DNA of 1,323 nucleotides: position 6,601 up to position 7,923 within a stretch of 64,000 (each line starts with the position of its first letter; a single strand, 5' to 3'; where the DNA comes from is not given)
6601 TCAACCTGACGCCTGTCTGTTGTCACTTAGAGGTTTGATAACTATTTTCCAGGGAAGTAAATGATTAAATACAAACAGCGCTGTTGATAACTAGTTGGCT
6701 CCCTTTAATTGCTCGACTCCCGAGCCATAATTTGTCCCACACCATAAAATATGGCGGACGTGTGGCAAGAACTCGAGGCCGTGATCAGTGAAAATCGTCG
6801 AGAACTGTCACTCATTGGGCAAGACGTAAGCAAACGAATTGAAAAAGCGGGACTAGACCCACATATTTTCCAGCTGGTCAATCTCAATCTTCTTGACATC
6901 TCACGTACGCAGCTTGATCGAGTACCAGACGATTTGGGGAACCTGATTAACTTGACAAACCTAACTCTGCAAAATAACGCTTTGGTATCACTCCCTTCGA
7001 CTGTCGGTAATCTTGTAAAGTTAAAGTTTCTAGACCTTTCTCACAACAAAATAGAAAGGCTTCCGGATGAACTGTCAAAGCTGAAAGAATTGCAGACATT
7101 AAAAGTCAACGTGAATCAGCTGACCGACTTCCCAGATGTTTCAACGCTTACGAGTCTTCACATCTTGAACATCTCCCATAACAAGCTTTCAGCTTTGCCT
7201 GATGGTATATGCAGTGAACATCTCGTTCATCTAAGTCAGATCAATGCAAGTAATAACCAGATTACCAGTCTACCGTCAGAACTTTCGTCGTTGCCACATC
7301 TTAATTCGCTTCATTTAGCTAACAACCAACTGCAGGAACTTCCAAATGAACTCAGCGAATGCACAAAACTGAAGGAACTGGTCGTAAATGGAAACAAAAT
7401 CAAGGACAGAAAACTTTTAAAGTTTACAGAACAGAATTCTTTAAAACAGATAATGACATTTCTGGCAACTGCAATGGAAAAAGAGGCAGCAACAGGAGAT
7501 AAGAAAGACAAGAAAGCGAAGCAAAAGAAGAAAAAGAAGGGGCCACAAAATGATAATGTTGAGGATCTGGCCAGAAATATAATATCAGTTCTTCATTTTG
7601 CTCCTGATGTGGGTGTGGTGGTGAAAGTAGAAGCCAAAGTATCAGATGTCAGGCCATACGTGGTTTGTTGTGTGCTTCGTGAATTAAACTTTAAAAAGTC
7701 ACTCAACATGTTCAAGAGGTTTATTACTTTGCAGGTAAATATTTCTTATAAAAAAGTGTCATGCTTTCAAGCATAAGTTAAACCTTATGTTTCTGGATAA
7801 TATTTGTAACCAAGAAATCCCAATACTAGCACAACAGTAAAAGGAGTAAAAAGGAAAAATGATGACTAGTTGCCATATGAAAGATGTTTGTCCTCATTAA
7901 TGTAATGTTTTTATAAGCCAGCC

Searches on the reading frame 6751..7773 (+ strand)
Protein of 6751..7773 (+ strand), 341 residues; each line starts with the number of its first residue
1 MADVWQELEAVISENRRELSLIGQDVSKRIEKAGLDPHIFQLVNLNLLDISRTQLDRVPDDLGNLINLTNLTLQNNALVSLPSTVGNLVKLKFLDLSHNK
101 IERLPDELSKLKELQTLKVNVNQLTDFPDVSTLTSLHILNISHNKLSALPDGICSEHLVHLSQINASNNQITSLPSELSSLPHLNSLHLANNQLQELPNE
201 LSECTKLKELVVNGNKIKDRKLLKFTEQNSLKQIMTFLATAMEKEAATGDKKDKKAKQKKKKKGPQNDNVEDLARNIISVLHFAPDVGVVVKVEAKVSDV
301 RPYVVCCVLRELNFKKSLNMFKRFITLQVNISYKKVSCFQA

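Call 14: find_encoding_contigs(protein=window:6751-7773:+, flank=3000, max_places=4)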
Protein seq(341 aa) (341 aa): 8 contigs read that carry it; 4 places shown.
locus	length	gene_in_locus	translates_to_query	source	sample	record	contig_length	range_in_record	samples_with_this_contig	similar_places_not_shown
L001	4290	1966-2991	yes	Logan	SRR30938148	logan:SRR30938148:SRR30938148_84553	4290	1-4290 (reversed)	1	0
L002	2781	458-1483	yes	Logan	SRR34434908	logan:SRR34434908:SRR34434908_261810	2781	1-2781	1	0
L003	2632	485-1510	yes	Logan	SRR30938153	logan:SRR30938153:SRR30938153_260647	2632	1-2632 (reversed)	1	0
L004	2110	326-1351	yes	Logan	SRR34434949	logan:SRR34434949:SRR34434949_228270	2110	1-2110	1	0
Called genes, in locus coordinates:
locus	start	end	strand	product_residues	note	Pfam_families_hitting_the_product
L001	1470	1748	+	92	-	-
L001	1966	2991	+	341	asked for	PF23598:LRR_14 (weak), PF12799:LRR_4 (weak), PF13855:LRR_8, PF23598:LRR_14, PF12799:LRR_4, PF13855:LRR_8 (weak), PF23598:LRR_14 (weak), PF12799:LRR_4 (weak), +2 more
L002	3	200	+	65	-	?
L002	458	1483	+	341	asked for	PF23598:LRR_14 (weak), PF12799:LRR_4 (weak), PF13855:LRR_8, PF23598:LRR_14, PF12799:LRR_4, PF13855:LRR_8 (weak), PF23598:LRR_14 (weak), PF12799:LRR_4 (weak), +2 more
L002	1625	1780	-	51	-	-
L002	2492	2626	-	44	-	-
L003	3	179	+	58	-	?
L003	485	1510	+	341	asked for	PF23598:LRR_14 (weak), PF12799:LRR_4 (weak), PF13855:LRR_8, PF23598:LRR_14, PF12799:LRR_4, PF13855:LRR_8 (weak), PF23598:LRR_14 (weak), PF12799:LRR_4 (weak), +2 more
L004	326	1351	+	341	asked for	PF23598:LRR_14 (weak), PF12799:LRR_4 (weak), PF13855:LRR_8, PF23598:LRR_14, PF12799:LRR_4, PF13855:LRR_8 (weak), PF23598:LRR_14 (weak), PF12799:LRR_4 (weak), +2 more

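Call 27: list_cluster_members(proteins=[window:6751-7773:+, window:23544-23840:-])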
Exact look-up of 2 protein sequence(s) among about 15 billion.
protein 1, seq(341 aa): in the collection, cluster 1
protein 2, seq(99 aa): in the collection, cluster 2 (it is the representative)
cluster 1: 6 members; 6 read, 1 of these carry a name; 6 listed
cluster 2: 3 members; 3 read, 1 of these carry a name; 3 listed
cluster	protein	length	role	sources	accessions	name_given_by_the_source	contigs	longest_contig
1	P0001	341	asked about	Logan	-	-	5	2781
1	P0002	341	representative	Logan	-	-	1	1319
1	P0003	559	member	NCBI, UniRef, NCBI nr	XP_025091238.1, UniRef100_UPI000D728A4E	leucine-rich repeat-containing protein 47-like [Pomacea canaliculata] | leucine-rich repeat-containing protein 47-like n=1 Tax=Pomacea canaliculata TaxID=400727 ...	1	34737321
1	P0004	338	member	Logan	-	-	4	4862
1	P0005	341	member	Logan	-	-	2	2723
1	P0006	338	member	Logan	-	-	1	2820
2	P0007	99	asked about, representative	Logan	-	-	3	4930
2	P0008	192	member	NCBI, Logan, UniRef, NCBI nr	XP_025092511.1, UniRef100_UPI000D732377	uncharacterized protein LOC112563034 [Pomacea canaliculata] | uncharacterized protein LOC112563034 n=1 Tax=Pomacea canaliculata TaxID=400727 ...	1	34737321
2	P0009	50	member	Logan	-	-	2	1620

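Call 64: search_protein_families(library=pfam, max_evalue=0.01, proteins=[P0008])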
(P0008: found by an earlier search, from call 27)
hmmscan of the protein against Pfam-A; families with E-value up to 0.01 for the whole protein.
P0008 (192 aa): 0 families

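Call 70: find_encoding_contigs(protein=P0008, flank=4000, max_places=4)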
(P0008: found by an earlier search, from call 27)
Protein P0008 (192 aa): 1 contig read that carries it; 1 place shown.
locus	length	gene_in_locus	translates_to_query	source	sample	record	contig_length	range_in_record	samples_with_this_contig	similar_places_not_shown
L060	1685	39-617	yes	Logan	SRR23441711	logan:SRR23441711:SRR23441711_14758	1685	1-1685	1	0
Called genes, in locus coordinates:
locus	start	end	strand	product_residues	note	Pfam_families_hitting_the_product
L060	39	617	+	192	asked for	-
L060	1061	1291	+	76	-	-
